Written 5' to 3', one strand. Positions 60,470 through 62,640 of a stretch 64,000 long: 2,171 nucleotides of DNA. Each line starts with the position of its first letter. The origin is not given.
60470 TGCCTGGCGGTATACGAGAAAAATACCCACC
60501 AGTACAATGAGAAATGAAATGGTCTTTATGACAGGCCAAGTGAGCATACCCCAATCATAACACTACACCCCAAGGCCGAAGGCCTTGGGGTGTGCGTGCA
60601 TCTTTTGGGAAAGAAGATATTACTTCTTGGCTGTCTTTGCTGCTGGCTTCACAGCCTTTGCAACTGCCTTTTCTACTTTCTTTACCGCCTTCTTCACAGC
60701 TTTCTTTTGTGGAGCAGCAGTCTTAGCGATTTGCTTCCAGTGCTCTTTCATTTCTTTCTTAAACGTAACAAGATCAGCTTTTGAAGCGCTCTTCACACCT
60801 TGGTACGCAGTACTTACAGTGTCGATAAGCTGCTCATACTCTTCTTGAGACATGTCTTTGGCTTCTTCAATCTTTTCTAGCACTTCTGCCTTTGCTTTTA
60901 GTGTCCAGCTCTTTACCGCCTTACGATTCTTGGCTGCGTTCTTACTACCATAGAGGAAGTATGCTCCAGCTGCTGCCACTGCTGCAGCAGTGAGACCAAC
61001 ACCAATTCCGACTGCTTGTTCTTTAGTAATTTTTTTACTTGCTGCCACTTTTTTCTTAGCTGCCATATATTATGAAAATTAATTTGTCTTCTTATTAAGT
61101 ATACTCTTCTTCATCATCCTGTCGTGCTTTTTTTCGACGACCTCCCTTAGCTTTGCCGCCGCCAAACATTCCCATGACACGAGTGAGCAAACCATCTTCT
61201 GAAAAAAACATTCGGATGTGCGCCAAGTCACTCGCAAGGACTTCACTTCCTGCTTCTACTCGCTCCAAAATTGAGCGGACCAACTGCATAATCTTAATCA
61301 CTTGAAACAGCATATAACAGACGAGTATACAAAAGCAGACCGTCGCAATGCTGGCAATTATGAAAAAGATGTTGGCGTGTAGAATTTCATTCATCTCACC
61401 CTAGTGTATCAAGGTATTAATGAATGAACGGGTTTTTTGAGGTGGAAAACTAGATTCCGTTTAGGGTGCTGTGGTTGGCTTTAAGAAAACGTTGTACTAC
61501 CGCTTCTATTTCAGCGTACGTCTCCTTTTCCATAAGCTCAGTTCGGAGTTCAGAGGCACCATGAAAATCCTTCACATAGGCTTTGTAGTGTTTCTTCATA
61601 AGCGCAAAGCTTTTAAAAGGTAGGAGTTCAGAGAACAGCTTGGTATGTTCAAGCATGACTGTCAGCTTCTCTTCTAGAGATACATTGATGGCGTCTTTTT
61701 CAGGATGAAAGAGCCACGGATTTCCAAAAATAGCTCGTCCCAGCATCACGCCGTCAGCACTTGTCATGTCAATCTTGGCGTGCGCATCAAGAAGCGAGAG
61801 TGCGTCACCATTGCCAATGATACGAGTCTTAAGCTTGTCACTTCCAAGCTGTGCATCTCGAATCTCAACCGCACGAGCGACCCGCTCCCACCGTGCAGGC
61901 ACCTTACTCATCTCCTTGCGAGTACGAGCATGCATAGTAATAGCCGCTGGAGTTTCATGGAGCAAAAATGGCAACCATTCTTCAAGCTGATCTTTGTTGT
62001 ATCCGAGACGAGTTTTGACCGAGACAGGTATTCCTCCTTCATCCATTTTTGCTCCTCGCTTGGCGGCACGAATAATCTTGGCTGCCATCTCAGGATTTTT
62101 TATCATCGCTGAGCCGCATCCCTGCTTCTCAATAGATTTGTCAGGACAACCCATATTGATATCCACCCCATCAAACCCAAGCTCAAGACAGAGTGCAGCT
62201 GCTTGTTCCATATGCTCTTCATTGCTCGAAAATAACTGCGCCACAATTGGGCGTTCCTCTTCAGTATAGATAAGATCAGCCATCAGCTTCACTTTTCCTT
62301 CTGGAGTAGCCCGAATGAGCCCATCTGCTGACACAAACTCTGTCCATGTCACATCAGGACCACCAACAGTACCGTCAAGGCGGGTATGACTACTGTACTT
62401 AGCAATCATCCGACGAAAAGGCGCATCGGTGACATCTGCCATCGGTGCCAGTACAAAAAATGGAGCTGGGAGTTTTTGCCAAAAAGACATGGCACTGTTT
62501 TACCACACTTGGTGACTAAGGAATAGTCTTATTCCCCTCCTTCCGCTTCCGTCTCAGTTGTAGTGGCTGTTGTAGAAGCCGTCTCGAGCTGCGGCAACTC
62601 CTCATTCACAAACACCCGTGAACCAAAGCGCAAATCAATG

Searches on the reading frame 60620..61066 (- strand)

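Call 67: search_protein_families(library=pfam, proteins=[window:60620-61066:-], max_evalue=0.01)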
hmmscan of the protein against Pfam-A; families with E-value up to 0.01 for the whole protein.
window:60620-61066:- (148 aa): 2 families
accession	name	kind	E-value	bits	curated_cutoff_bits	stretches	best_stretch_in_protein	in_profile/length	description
PF20121.4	DUF6511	-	0.002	18.9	28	1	55-92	15-55/69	Family of unknown function (DUF6511)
PF12732.12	YtxH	-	0.0066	17.3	37.5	1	24-93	3-68/71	YtxH-like protein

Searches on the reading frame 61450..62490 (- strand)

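Call 67: search_protein_families(library=pfam, proteins=[window:61450-62490:-], max_evalue=0.01)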
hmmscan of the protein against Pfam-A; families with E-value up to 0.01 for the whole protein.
window:61450-62490:- (346 aa): 1 family
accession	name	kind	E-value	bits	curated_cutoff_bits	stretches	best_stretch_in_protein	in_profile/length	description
PF01207.24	Dus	-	2.9e-57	194.6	20.4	1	14-337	2-308/311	Dihydrouridine synthase (Dus)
